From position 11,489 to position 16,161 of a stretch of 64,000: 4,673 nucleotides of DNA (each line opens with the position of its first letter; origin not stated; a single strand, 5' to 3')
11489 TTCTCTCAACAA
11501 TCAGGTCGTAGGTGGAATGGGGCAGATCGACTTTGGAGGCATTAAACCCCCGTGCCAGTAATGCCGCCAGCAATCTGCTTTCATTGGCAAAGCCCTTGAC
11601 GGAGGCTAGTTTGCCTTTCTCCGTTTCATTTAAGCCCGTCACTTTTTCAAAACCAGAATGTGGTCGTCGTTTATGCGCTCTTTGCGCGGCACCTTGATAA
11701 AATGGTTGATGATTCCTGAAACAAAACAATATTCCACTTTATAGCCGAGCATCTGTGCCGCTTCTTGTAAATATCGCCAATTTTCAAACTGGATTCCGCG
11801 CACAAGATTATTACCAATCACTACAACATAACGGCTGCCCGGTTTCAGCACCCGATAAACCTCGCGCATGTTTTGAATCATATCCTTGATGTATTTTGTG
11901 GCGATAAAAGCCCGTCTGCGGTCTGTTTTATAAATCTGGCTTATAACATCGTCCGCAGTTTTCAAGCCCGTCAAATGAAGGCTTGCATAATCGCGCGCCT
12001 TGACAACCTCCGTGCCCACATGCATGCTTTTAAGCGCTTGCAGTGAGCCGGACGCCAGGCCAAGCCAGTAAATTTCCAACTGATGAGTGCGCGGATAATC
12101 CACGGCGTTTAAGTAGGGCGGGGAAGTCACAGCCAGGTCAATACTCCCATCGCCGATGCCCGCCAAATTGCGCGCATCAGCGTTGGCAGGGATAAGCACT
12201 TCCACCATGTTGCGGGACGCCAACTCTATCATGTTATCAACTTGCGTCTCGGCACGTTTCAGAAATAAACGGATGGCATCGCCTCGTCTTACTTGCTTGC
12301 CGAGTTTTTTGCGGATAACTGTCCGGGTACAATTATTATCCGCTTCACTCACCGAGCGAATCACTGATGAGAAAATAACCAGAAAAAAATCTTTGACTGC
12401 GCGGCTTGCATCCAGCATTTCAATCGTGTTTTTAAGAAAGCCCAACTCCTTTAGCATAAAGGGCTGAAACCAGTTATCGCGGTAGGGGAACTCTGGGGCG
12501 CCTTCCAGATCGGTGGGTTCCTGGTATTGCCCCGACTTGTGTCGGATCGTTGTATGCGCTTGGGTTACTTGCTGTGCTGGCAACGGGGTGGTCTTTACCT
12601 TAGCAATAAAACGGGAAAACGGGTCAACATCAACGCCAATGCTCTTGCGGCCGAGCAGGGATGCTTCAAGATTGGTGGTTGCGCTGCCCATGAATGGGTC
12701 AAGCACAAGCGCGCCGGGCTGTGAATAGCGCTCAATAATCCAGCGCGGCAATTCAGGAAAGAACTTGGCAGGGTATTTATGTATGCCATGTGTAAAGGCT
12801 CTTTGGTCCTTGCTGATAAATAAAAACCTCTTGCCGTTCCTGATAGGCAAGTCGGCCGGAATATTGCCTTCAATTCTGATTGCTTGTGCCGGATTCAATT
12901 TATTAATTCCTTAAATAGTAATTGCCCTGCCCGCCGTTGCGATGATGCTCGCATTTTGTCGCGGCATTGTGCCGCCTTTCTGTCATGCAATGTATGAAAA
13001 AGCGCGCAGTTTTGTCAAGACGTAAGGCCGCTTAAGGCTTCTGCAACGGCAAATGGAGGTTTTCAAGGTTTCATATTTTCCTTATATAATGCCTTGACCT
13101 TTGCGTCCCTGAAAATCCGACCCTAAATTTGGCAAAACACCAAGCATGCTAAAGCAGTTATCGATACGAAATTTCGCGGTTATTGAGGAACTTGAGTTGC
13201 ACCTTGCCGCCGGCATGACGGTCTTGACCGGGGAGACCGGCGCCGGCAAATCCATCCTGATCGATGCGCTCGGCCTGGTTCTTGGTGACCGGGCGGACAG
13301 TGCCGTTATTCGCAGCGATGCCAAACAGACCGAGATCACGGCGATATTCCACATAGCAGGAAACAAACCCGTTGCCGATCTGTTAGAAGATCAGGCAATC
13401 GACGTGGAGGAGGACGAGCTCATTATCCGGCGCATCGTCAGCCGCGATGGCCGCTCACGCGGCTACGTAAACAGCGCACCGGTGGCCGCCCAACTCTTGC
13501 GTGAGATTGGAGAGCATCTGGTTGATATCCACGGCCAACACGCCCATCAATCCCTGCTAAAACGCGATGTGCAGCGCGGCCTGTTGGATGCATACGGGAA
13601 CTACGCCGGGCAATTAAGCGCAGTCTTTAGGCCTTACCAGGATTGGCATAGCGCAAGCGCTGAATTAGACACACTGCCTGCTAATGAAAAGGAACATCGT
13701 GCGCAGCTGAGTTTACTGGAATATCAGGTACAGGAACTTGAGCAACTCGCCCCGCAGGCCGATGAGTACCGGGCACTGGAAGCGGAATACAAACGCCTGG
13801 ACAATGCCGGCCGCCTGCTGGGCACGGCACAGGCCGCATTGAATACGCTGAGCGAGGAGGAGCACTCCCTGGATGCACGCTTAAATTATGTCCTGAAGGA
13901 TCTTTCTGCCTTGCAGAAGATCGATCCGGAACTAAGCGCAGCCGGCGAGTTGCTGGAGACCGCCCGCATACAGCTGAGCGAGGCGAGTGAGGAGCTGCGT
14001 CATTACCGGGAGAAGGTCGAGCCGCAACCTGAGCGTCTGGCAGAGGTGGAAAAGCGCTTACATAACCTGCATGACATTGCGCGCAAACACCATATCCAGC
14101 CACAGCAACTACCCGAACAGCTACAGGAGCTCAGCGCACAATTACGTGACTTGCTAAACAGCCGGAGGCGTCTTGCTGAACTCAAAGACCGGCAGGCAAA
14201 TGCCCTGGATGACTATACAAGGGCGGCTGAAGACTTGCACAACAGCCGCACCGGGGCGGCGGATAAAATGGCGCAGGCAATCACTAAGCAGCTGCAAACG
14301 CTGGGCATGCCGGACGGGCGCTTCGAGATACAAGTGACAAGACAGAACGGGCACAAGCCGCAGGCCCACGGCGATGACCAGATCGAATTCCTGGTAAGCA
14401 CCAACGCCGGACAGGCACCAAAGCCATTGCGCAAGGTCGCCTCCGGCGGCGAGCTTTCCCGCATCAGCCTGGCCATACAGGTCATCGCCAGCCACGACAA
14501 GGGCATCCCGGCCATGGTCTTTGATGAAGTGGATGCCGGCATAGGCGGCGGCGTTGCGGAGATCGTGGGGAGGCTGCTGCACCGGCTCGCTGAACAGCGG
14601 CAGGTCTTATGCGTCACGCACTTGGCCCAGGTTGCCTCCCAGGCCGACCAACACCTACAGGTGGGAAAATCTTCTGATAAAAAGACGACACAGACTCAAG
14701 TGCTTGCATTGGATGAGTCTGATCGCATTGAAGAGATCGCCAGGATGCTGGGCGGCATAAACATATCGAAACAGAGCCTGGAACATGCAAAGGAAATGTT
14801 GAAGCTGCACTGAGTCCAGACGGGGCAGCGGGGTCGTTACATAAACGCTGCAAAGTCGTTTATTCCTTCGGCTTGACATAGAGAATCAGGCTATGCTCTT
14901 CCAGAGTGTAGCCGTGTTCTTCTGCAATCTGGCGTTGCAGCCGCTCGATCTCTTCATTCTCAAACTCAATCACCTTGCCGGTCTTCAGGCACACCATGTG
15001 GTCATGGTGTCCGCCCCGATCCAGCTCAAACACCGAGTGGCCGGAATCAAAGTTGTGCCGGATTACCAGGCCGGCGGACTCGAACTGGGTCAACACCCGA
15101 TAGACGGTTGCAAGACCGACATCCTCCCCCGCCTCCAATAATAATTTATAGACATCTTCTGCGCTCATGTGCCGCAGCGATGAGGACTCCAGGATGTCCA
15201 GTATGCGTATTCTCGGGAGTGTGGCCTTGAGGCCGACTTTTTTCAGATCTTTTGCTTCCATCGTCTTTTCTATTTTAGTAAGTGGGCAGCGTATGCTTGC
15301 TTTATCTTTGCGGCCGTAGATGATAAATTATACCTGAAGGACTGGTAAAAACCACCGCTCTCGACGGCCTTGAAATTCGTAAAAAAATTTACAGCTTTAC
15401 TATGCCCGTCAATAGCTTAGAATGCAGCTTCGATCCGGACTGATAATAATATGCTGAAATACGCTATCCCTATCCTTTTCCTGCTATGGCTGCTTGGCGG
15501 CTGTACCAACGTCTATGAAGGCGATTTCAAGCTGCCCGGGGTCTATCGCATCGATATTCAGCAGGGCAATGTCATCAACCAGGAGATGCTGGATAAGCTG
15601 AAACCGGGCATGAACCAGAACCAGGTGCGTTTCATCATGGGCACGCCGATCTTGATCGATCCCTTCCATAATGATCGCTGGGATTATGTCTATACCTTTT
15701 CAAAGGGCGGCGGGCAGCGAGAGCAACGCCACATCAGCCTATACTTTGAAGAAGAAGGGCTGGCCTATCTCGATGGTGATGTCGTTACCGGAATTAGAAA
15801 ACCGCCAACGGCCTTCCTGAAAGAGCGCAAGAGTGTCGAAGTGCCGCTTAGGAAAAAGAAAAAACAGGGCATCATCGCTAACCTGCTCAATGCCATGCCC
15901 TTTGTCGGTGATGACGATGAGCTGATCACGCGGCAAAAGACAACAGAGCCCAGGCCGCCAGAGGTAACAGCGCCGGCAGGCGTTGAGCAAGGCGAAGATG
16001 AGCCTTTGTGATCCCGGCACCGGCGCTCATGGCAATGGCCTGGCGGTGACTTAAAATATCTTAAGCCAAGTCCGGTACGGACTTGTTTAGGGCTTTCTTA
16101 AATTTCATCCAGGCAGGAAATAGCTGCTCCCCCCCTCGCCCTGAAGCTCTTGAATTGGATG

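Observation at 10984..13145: AT-rich type II R-M-like cassette inserted at the conserved nadK-recN junction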

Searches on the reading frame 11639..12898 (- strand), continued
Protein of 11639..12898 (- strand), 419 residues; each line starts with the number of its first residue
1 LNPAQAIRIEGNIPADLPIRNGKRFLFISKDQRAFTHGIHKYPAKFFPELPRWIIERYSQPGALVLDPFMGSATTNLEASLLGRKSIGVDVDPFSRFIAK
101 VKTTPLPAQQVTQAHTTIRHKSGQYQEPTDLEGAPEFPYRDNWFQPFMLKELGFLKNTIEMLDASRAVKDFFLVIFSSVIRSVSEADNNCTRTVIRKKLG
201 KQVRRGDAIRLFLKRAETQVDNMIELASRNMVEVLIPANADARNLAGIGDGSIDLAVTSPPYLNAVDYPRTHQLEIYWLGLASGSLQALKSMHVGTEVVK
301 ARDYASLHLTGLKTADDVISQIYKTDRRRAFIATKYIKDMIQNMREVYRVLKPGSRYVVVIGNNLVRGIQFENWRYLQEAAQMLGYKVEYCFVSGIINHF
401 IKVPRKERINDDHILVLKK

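Call 90: predict_structure(alignment_id=A3)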
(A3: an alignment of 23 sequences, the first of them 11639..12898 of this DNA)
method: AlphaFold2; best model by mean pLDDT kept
length: 419 residues; sequences in the alignment: 23
mean_pLDDT: 86.7   pTM: 0.88
mean pLDDT of the five models: 86.7, 82.6, 76.1, 69.0, 63.8
residues with pLDDT >= 90: 224; 70-90: 144; 50-70: 48; < 50: 3
segments of 3 or more residues with pLDDT < 50: 1-3
pLDDT, mean of each block of 10 residues (from residue 1): 68 87 84 57 61 93 95 89 94 89 93 97 92 81 87 96 97 93 71 67 92 93 88 91 92 95 69 83 83 74 90 96 93 92 97 97 89 95 97 81 71 94
secondary structure, 60 per line:
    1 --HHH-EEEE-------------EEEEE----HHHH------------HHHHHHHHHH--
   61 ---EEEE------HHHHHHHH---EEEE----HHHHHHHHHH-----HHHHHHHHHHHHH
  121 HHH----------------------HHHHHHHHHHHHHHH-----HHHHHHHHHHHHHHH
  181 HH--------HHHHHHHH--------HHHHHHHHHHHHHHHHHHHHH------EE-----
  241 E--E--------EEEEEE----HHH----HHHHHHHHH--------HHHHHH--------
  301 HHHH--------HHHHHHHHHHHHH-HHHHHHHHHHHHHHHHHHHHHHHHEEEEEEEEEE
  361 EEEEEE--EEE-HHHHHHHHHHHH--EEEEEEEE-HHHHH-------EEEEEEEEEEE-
elements in order: E7-10 E24-28 H33-36 H49-58 E64-67 H74-81 E85-88 H93-102 H108-123 H146-160 H166-182 H191-198 H207-227 E253-258 H270-278 H287-292 H301-304 H313-325 H327-350 E351-366 E369-371 H373-384 E387-394 H396-400 E408-418

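Call 93: fold_search(model_id=the predicted structure, library=pdb)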
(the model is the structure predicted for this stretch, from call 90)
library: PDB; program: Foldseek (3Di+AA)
matches with E <= 10: 1356; with E <= 0.001: 115
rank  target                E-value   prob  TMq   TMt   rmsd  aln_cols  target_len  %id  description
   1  6zxw_G                1.9e-06  1.00  0.33  0.42   6.8       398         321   12  Structure of Archaeoglobus fulgidus Trm11-Trm112 m2G10 tRNA methyltransferase complex bound to sinefungin (released 2020-09-23)
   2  21jx_A                2.6e-06  1.00  0.30  0.46  12.2       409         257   10  Crystal structure of compound 1 bound to human Nicotinamide N-methyltransferase (released 2026-03-11)
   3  7eu5_B                3.2e-06  1.00  0.31  0.47  11.7       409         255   10  Co-crystal structure of Human Nicotinamide N-methyltransferase (NNMT) with tricyclic small molecule inhibitor JBSNF-00 (released 2022-05-18)
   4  7rkl_D                3.5e-06  1.00  0.32  0.49  12.3       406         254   10  Structure of Nicotinamide N-Methyltransferase (NNMT) in complex with II399 (P1 space group) (released 2022-07-20)
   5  6zxv_B                4.4e-06  1.00  0.31  0.40   6.8       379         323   11  Structure of Archaeoglobus fulgidus Trm11 m2G10 tRNA methyltransferase enzyme bound to sinefungin (released 2020-09-23)
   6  7sok_A                4.4e-06  1.00  0.30  0.45  12.3       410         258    9  Structure of Nicotinamide N-Methyltransferase (NNMT) in complex with inhibitor II329 (released 2022-11-02)
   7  9atv_C                4.6e-06  1.00  0.30  0.44  12.2       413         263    9  X-ray co-crystal structure of NCGC00685960 / NCATS-SM9335 in NNMT (released 2025-03-05)
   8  21jx_B                4.6e-06  1.00  0.30  0.45  14.3       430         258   10  Crystal structure of compound 1 bound to human Nicotinamide N-methyltransferase (released 2026-03-11)
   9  7nbj_A                5.4e-06  1.00  0.31  0.45  12.4       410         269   10  Co-crystal structure of Human Nicotinamide N-methyltransferase (NNMT) with the bisubstrate-like inhibitor (1) (released 2021-03-17)
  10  6pve_A                5.4e-06  1.00  0.29  0.42  12.1       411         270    9  Structure of Nicotinamide N-Methyltransferase (NNMT) in complex with inhibitor LL319 (released 2019-11-27)
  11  2i62_A                5.7e-06  1.00  0.29  0.45  12.1       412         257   10  Mouse Nicotinamide N-methyltransferase (released 2006-09-12)
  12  9atv_A                6.1e-06  1.00  0.30  0.44  13.7       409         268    8  X-ray co-crystal structure of NCGC00685960 / NCATS-SM9335 in NNMT (released 2025-03-05)
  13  6zxv_A                6.4e-06  1.00  0.33  0.42   7.6       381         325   11  Structure of Archaeoglobus fulgidus Trm11 m2G10 tRNA methyltransferase enzyme bound to sinefungin (released 2020-09-23)
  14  6orr_A                6.7e-06  1.00  0.30  0.43  12.4       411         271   10  Co-crystal structure of human NicotinamideN-Methyltransferase (NNMT) in complex with High-Affinity Alkynyl Bisubstrate (released 2019-10-23)
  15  6chh_C                6.7e-06  1.00  0.28  0.44  12.4       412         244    9  Structure of human NNMT in complex with bisubstrate inhibitor MS2756 (released 2018-06-13)
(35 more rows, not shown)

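Call 96: search_protein_families(library=phrogs, proteins=[window:11639-12898:-], max_evalue=0.01)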
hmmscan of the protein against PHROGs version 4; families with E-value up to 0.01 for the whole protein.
window:11639-12898:- (419 aa): 12 families
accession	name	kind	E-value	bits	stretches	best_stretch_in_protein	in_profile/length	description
phrog_18146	-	other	8.4e-68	230.3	1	35-419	42-450/452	DNA methyltransferase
phrog_67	-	other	4e-25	90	2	42-93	282-333/743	DNA methyltransferase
phrog_498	-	other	1.1e-08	35.1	1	43-93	360-410/633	DNA methyltransferase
phrog_3008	-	other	2.7e-08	34.4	1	49-93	157-201/244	DNA methyltransferase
phrog_6952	-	other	8.5e-08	33.3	1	42-102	114-173/181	DNA methyltransferase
phrog_10183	-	other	4.2e-07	29.6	1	63-102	117-156/889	DNA methyltransferase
phrog_12517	-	unknown function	1.1e-06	29.1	1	38-93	82-137/316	-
phrog_6025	-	other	7.3e-06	26.7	0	239-265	16-43/192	DNA methyltransferase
phrog_23085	-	unknown function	3e-05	24.7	1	52-93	54-95/138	-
phrog_18293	-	other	6.4e-05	23.9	1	47-92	51-96/119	methyltransferase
phrog_16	-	DNA, RNA and nucleotide metabolism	0.00011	21.5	1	54-90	860-896/986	DNA helicase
phrog_23148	-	unknown function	0.00088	20.3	1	49-101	92-144/165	-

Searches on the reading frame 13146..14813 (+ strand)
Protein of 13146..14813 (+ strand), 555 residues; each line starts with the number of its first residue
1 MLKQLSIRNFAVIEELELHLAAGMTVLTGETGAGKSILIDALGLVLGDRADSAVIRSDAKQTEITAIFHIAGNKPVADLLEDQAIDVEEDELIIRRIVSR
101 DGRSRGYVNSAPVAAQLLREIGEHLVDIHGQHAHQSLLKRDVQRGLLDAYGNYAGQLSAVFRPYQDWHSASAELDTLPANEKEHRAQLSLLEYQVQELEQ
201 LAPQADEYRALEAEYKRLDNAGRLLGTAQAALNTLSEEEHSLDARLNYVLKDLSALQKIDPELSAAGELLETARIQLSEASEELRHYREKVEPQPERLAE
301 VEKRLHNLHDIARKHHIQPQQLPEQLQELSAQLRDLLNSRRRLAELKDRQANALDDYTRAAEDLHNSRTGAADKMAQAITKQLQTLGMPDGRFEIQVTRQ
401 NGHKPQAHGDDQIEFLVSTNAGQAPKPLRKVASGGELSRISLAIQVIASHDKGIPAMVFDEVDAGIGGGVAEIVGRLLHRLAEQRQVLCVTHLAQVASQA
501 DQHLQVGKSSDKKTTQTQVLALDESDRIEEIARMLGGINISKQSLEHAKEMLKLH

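Call 16: find_related_loci(query=window:13146-14813:+, collection=genome_contigs, flank=6000)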
Query window:13146-14813:+ (555 aa) in genome_contigs; peptide patterns used: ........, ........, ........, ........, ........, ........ (x = any residue, [..] = any of these).
103 stretches matched a pattern; 6 encode a relative of the query (tblastn E <= 1e-3); 6 distinct loci.
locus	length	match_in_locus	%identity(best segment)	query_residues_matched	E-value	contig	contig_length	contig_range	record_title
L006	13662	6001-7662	53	1-554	0e+0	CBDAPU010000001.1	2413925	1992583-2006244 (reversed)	MAG: Gammaproteobacteria bacterium isolate 3628a75d-2d1f-48c2-bb7e-2c568f54228a genome assembly, contig: contig_1, whole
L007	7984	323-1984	42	1-554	1e-136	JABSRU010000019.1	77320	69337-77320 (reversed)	MAG: Gammaproteobacteria bacterium isolate DT_94 DT-Psychrobiaceae-3_scaffold_22, whole genome shotgun sequence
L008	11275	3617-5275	45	1-552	2e-136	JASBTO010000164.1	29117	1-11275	MAG: Kangiellaceae bacterium isolate BWSM_4 k141_412753, whole genome shotgun sequence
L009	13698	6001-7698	37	1-553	7e-88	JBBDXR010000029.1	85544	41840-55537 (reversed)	MAG: Anaerolineales bacterium isolate LejiaD_59_59 Lejia_D_540_length_85544_cov_37, whole genome shotgun sequence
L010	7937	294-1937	35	1-537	7e-72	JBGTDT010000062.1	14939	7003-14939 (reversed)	MAG: Thermosynechococcaceae cyanobacterium isolate JTS-RE15 k141_11536728, whole genome shotgun sequence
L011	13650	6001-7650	34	1-551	4e-88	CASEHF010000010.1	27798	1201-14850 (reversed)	uncultured Christensenella sp. isolate O1_L3_309309_idba_bin.41 genome assembly, contig: O1_L3_309309_idba_bin.41.fa_sca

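Call 51: search_protein_families(library=pfam, proteins=[window:13146-14813:+], max_evalue=0.00001)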
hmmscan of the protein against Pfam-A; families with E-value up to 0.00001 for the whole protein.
window:13146-14813:+ (555 aa): 5 families
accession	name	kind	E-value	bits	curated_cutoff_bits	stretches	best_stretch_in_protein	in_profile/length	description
PF02463.25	SMC_N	-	4.8e-21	75.6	40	1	1-513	1-218/220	RecF/RecN/SMC N terminal domain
PF13476.12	AAA_23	-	1.7e-11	45.6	27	1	4-290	1-162/201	AAA domain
PF13175.12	AAA_15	-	2e-06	28.1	32.1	1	1-361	1-229/374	AAA ATPase domain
PF13555.12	AAA_29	-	2.7e-06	27.5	27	1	3-46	2-46/61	P-loop containing region of AAA domain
PF13304.12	AAA_21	-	6e-06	27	27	0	24-106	1-74/304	AAA domain, putative AbiEii toxin, Type IV TA system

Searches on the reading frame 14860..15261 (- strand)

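Call 51: search_protein_families(library=pfam, proteins=[window:14860-15261:-], max_evalue=0.00001)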
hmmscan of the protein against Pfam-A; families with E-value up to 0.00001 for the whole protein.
window:14860-15261:- (133 aa): 1 family
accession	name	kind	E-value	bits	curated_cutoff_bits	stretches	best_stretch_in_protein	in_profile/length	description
PF01475.25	FUR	-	3e-43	147.3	23.1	1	8-128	1-121/121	Ferric uptake regulator family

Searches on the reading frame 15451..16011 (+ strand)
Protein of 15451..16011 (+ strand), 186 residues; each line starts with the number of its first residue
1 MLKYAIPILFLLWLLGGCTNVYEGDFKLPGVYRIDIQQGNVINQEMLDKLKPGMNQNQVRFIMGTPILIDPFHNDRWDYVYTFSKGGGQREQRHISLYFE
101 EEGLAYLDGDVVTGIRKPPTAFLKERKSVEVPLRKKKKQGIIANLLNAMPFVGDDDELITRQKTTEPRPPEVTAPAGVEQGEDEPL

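Call 51: search_protein_families(library=pfam, proteins=[window:15451-16011:+], max_evalue=0.00001)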
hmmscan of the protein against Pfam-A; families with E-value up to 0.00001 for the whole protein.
window:15451-16011:+ (186 aa): 1 family
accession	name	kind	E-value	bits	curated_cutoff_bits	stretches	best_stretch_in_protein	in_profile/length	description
PF04355.18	BamE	-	7.8e-28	96.5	23.2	1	39-105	1-67/71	Outer membrane protein assembly factor BamE domain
